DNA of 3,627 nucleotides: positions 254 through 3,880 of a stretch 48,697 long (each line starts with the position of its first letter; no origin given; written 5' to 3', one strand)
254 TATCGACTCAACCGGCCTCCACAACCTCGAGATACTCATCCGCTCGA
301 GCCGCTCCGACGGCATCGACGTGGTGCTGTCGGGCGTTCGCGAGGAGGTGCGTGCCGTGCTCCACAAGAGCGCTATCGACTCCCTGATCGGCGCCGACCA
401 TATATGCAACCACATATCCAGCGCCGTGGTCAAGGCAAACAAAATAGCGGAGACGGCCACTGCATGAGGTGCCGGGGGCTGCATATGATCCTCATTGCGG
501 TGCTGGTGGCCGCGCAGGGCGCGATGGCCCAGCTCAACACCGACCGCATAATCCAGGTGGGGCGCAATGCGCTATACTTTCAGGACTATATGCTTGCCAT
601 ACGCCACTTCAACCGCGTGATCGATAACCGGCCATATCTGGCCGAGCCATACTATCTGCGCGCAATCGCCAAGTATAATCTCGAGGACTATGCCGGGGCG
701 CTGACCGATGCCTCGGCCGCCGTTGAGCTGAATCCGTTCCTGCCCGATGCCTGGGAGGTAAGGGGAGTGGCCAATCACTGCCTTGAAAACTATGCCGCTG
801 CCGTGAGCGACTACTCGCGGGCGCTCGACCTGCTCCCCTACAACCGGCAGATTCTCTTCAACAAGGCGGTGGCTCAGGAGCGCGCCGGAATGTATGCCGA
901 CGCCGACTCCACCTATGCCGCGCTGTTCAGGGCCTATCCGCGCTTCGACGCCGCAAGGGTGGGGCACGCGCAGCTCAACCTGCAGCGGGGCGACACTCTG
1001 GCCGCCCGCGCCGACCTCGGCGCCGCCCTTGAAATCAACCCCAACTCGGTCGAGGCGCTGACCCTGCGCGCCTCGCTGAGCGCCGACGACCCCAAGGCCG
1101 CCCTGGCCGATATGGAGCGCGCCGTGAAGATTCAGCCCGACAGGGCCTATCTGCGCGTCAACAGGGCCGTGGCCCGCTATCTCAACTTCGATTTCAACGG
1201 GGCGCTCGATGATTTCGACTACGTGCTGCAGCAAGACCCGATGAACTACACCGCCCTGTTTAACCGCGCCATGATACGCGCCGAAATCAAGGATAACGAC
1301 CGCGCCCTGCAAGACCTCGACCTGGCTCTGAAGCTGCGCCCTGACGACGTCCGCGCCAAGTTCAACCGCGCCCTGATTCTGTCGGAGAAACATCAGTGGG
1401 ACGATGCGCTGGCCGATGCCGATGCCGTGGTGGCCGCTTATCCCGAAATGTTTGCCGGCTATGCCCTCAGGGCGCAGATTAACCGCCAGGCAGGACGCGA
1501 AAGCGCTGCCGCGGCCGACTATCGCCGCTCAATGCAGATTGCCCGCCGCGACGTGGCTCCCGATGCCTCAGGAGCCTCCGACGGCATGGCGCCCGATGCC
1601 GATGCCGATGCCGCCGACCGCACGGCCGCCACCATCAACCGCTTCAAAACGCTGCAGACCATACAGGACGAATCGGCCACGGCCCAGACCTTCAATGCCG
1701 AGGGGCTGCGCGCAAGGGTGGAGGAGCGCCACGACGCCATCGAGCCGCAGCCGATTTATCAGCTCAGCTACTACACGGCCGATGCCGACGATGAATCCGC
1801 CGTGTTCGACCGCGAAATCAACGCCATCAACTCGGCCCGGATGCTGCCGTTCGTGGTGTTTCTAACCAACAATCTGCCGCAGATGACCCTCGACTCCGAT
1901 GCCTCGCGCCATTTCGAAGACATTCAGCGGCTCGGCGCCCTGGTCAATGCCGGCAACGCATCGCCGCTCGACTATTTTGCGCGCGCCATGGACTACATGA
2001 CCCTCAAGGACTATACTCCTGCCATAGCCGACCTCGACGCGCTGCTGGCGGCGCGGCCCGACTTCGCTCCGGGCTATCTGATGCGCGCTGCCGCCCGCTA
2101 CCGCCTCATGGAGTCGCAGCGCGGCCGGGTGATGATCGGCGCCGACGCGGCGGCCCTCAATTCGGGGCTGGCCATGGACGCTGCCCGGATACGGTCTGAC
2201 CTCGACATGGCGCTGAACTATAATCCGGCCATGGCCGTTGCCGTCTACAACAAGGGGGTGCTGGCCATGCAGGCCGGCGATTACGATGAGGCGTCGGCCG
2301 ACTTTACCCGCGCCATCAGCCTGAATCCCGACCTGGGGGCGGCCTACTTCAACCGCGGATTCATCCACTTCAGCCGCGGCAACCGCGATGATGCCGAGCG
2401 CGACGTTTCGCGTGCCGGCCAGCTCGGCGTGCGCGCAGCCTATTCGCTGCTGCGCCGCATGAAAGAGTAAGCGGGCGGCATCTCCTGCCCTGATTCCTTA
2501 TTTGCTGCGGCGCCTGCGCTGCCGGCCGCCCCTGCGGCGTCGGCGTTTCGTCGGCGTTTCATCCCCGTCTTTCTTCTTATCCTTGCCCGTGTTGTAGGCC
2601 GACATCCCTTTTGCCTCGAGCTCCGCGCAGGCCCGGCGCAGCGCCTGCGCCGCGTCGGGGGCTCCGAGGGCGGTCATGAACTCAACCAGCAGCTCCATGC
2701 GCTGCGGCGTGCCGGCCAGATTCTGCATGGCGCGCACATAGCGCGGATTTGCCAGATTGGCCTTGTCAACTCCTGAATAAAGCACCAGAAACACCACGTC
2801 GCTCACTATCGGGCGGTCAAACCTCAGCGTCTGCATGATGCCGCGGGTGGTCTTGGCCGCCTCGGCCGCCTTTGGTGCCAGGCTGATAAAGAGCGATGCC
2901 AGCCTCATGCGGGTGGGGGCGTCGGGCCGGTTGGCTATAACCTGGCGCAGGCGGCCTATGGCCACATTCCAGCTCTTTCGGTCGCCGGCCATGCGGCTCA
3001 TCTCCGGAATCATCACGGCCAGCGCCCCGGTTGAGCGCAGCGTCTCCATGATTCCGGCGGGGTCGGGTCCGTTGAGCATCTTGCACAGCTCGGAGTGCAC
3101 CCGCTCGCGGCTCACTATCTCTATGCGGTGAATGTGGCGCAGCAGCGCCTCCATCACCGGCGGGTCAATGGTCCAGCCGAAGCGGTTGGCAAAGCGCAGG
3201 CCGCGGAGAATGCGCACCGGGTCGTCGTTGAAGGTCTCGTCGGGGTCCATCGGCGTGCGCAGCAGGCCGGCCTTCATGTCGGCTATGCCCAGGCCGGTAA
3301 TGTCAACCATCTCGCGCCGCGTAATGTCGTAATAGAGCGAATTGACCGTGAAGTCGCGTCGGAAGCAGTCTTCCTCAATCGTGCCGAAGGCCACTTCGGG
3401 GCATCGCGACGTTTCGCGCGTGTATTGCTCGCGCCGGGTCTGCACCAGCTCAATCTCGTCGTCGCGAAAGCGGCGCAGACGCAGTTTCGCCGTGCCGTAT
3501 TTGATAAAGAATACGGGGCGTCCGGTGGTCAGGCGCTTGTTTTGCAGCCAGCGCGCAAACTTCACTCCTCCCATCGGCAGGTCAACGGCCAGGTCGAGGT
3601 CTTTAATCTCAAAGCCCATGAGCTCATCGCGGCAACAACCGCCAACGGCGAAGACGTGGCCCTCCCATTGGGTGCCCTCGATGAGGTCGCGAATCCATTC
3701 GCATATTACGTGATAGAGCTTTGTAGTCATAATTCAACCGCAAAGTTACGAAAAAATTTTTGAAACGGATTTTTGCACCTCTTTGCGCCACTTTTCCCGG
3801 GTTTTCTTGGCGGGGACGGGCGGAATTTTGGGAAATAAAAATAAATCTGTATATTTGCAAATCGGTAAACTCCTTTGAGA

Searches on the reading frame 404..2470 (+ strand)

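Call 8: search_protein_families(library=pfam, proteins=[window:404-2470:+], max_evalue=0.001)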
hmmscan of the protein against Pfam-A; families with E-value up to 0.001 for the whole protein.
window:404-2470:+ (688 aa): 12 families
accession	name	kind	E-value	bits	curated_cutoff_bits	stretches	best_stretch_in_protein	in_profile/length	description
PF07719.23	TPR_2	-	1.2e-37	125.4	27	1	613-643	3-33/34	Tetratricopeptide repeat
PF00515.34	TPR_1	-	5.6e-36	121.3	27.8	1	613-643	3-33/34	Tetratricopeptide repeat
PF13371.12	TPR_9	-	9e-31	106.2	35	2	225-291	6-72/73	Tetratricopeptide repeat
PF13432.12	TPR_16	-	4.3e-27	94.6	32.7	3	615-667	1-52/65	Tetratricopeptide repeat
PF13414.12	TPR_11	-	5.2e-22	77.7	26.8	1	622-657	5-40/42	TPR repeat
PF13181.12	TPR_8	-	7.2e-22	76.1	25.7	1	613-643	3-33/34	Tetratricopeptide repeat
PF13431.12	TPR_17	-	2.8e-19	68.2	24.4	0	634-664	2-32/34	Tetratricopeptide repeat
PF14559.12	TPR_19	-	7.9e-13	49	25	1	621-666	1-46/68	Tetratricopeptide repeat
PF13428.12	TPR_14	-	3.2e-12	46.3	23.5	0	185-224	4-43/44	Tetratricopeptide repeat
PF13174.12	TPR_6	-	9.9e-09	35.7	26.3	0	151-179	3-31/33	Tetratricopeptide repeat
PF13424.12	TPR_12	-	2.3e-06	28.1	30.1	0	613-666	5-66/77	Tetratricopeptide repeat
PF14853.12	Fis1_TPR_C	-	0.0002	21.9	25.3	0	83-111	4-32/53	Fis1 C-terminal tetratricopeptide repeat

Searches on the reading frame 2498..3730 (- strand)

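Call 8: search_protein_families(library=pfam, proteins=[window:2498-3730:-], max_evalue=0.001)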
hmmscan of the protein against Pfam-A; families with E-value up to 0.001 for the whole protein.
window:2498-3730:- (410 aa): 2 families
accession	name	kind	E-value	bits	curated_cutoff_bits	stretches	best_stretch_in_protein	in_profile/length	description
PF01743.26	PolyA_pol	-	2.9e-23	83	23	1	27-158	2-126/126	Poly A polymerase head domain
PF12627.12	PolyA_pol_RNAbd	-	1.6e-13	50.6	22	1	187-245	3-61/64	Probable RNA and SrmB- binding site of polymerase A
